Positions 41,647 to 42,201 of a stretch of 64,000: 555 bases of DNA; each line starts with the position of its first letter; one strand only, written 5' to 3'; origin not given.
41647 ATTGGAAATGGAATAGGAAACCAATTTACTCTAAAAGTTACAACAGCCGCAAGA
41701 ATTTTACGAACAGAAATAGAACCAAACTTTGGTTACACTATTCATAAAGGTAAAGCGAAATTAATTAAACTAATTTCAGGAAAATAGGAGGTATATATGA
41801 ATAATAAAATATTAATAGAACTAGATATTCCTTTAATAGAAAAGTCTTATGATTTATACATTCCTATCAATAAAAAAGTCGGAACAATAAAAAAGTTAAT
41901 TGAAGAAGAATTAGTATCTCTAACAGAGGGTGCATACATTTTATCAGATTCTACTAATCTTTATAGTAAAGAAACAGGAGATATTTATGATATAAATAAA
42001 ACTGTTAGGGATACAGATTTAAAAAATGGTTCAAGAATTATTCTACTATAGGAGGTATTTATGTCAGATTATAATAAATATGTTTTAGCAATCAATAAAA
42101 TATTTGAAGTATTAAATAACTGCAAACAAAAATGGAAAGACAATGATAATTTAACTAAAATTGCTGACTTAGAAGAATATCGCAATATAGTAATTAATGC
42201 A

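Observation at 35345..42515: Minimal type VIIb-like secretion locus: EssC + EsaB without EssB/EsaA/WXG100, preceded by an M23-like hydrolase with no signal peptide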

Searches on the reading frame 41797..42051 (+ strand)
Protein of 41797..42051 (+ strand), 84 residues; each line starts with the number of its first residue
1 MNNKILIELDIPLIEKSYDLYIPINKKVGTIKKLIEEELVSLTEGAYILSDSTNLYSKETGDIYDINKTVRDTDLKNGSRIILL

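Call 3: search_protein_families(library=pfam, proteins=[window:41797-42051:+], max_evalue=0.1)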
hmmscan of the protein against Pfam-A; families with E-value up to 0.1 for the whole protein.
window:41797-42051:+ (84 aa): 0 families

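Call 4: search_protein_families(library=ncbifam, proteins=[window:41797-42051:+], max_evalue=0.1)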
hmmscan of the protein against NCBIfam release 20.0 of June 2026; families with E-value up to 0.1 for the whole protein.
window:41797-42051:+ (84 aa): 0 families

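Call 7: search_protein_families(library=phrogs, proteins=[window:41797-42051:+], max_evalue=0.1)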
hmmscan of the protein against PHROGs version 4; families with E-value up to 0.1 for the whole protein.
window:41797-42051:+ (84 aa): 0 families

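Call 9: search_solved_structures(query=window:41797-42051:+, max_evalue=10, show_alignments=2)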
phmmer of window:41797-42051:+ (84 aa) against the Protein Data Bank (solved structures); distinct sequences matched with E-value up to 10: 1.
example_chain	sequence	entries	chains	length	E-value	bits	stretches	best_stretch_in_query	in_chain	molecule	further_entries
3bxy_A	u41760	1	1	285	1.8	12.5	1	31-64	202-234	2,3,4,5-tetrahydropyridine-2,6-dicarboxylate N-succinyltransferase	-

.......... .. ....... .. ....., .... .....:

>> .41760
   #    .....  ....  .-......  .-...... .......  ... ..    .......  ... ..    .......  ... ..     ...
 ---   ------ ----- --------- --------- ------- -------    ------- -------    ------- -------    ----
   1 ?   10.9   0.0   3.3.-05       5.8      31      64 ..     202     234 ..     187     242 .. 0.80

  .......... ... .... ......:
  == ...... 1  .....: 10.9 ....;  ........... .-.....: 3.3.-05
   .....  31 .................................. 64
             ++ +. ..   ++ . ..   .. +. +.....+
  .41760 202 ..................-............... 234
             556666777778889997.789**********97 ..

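Call 20: search_solved_structures(query=A1, max_evalue=10, show_alignments=3)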
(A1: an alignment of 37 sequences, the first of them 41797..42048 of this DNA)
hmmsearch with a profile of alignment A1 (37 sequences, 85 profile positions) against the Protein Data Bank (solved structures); distinct sequences matched with E-value up to 10: 2.
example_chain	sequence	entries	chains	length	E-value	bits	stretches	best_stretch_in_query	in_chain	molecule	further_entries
7ev8_A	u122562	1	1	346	0.047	17.3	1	26-80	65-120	Nucleoprotein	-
2vsa_A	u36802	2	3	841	5.5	10.7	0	29-78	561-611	MOSQUITOCIDAL TOXIN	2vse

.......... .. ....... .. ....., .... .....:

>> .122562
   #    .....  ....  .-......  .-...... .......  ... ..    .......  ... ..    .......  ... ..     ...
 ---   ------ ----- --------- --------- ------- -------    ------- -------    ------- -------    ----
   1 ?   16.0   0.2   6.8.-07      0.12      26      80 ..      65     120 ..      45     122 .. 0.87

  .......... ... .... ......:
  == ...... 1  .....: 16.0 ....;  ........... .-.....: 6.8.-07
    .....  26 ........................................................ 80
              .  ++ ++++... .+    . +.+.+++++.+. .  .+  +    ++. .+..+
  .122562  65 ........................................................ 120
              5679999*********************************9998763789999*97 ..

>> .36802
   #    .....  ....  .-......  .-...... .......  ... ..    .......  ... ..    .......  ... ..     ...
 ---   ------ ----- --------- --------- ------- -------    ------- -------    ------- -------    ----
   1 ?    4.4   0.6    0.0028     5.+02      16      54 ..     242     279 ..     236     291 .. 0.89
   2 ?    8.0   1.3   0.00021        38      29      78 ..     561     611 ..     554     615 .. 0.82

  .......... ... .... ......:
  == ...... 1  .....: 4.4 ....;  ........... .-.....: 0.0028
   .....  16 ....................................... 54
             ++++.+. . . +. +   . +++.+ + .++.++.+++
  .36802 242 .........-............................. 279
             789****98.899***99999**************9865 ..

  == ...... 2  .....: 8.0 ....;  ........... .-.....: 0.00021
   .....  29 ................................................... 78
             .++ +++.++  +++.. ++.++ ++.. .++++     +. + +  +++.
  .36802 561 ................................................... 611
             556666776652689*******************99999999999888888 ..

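Call 32: search_protein_families(library=pfam, alignment_id=A1, max_evalue=0.1)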
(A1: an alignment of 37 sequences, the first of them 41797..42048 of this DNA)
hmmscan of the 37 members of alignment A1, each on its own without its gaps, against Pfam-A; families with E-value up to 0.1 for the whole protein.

A. member 1, window:41797-42048:+ (84 aa): 0 families

B. families by the number of members that match (of 37 scanned): 11 families
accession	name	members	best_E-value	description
PF10790.15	DUF2604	8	0.00046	Protein of Unknown function (DUF2604)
PF08817.16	YukD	4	0.0017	WXG100 protein secretion system (Wss), protein YukD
PF07497.18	Rho_RNA_bind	2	0.008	Rho termination factor, RNA-binding domain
PF25327.1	UBL_ZFAND1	2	0.02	ZFAND1-like ubiquitin-like domain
PF21178.2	Itf52_C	2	0.055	Intraflagellar transport protein 52, C-terminal domain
PF19991.5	HMA_2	1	0.00092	Heavy metal associated domain 2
PF09974.14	DUF2209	1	0.0044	Uncharacterized protein conserved in archaea (DUF2209)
PF16895.10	DUF5085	1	0.016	Domain of unknown function (DUF5085)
PF22081.2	SwaI-like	1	0.018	SwaI restriction endonuclease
PF05302.16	DUF720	1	0.061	Protein of unknown function (DUF720)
PF22625.2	ECR1_N_2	1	0.073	Exosome RNA binding protein RRP4 N-terminal domain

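Call 33: find_homologous_proteins(query=window:41797-42048:+, max_evalue=0.01)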
Query window:41797-42048:+ (84 aa): 901 proteins with E <= 0.01 among 901 candidates; the best 120 are listed.
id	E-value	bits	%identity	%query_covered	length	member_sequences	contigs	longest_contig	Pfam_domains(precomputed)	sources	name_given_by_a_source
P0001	2.5e-44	166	100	100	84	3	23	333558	-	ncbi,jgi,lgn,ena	-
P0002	1.5e-37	145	83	100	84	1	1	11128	-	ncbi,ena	-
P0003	3.8e-37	143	80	100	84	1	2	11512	-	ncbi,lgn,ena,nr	ncbi:MAG: hypothetical protein IJ193_06485 [Bacilli bacterium]|nr:hypothetical protein [Bacilli bact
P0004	4.3e-37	143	81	100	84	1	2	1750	-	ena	-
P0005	6.4e-37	143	82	100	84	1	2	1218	-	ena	-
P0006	1.3e-36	142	77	100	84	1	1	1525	-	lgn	-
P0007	1.8e-36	141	81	100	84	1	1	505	-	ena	-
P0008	2.2e-36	141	80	100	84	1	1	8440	-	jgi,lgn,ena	-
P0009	2.2e-36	141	80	100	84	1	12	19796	-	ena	-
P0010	2.4e-36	141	82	99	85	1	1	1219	-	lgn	-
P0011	3.5e-36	140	80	100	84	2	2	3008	-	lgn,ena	-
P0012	3.6e-36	140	82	99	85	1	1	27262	-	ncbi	-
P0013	3.7e-36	140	76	100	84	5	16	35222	-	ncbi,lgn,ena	-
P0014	4.5e-36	140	83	98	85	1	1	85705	-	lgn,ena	-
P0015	6.7e-36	139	81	100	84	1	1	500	-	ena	-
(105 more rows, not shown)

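Call 42: predict_structure(alignment_id=A6)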
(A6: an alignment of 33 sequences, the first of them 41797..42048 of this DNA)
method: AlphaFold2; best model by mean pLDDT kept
length: 84 residues; sequences in the alignment: 33
mean_pLDDT: 92.4   pTM: 0.80
mean pLDDT of the five models: 92.4, 92.3, 92.1, 91.0, 85.8
residues with pLDDT >= 90: 65; 70-90: 17; 50-70: 2; < 50: 0
segments of 3 or more residues with pLDDT < 50: none
pLDDT, mean of each block of 10 residues (from residue 1): 88 90 96 94 90 92 95 94 94
secondary structure, 60 per line:
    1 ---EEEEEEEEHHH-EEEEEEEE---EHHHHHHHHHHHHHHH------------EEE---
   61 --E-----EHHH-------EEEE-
elements in order: E4-11 E16-23 H28-42 E55-57 E80-83

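Call 45: fold_search(model_id=the predicted structure, library=pdb)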
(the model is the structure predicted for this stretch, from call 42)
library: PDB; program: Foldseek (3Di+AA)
matches with E <= 10: 1668; with E <= 0.001: 437
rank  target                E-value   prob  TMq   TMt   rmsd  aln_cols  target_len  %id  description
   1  8tyx_A                2.6e-06  1.00  0.69  0.71   2.6        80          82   15  Structure of a bacterial Ubl-deubiquitinase complex (form 1) (released 2024-06-12)
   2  6fno_D                5.2e-06  1.00  0.70  0.66   2.6        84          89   15  Caldiarchaeum Subterraneum Ubiquitin:Rpn11-homolog complex, zinc soak (released 2018-07-25)
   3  3rcz_A                1.3e-05  1.00  0.71  0.80   2.9        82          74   18  Rad60 SLD2 Ubc9 Complex (released 2011-04-27)
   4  9lqm_B                1.5e-05  1.00  0.71  0.75   2.6        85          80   20  Crystal structure of synthetic ubiquitin variant R4 designed by ProteinMPNN (released 2025-02-12)
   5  5hpl_C                1.6e-05  1.00  0.74  0.76   2.4        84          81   18  System-wide modulation of HECT E3 ligases with selective ubiquitin variant probes: Rsp5 and UbV R5.4 (released 2016-03-16)
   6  7npt_D8               1.6e-05  1.00  0.68  0.58   3.3        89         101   10  Cytosolic bridge of an intact ESX-5 inner membrane complex (released 2021-05-26)
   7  6fnn_C                1.7e-05  1.00  0.68  0.64   2.5        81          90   16  Caldiarchaeum Subterraneum Ubiquitin:Rpn11-homolog complex (released 2018-07-25)
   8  7mrj_A                1.9e-05  1.00  0.72  0.71   2.8        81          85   17  Crystal structure of a novel ubiquitin-like TINCR (released 2022-03-16)
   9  8j0a_A                2.0e-05  1.00  0.72  0.77   2.1        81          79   21  Robust design of effective allosteric activator UbV R4 for Rsp5 E3 ligase using the machine-learning tool ProteinMPNN (released 2023-08-09)
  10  3gzn_I                2.3e-05  1.00  0.72  0.76   2.2        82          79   24  Structure of NEDD8-activating enzyme in complex with NEDD8 and MLN4924 (released 2010-02-02)
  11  3dbh_I                2.3e-05  1.00  0.71  0.70   2.3        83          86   26  Structural Dissection of a Gating Mechanism Preventing Misactivation of Ubiquitin by NEDD8's E1 (APPBP1-UBA3Arg190Ala- (released 2008-08-12)
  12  7np7_D2               2.5e-05  1.00  0.69  0.17   3.2        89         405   10  Structure of an intact ESX-5 inner membrane complex, Composite C1 model (released 2021-06-02)
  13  3vdz_A                2.6e-05  1.00  0.73  0.58   2.1        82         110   17  Tailoring Encodable Lanthanide-Binding Tags as MRI Contrast Agents: xq-dSE3-Ubiquitin at 2.4 Angstroms (released 2012-11-28)
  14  3dbl_I                2.8e-05  1.00  0.72  0.70   2.3        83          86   26  Structural Dissection of a Gating Mechanism Preventing Misactivation of Ubiquitin by NEDD8's E1 (APPBP1-UBA3Arg190wt-N (released 2008-08-12)
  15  9m1k_E                3.0e-05  1.00  0.63  0.60   3.7        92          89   16  Cryo-EM structure of the TBC-DE-Arl2-beta-tubulin complex with GTP (released 2025-10-22)
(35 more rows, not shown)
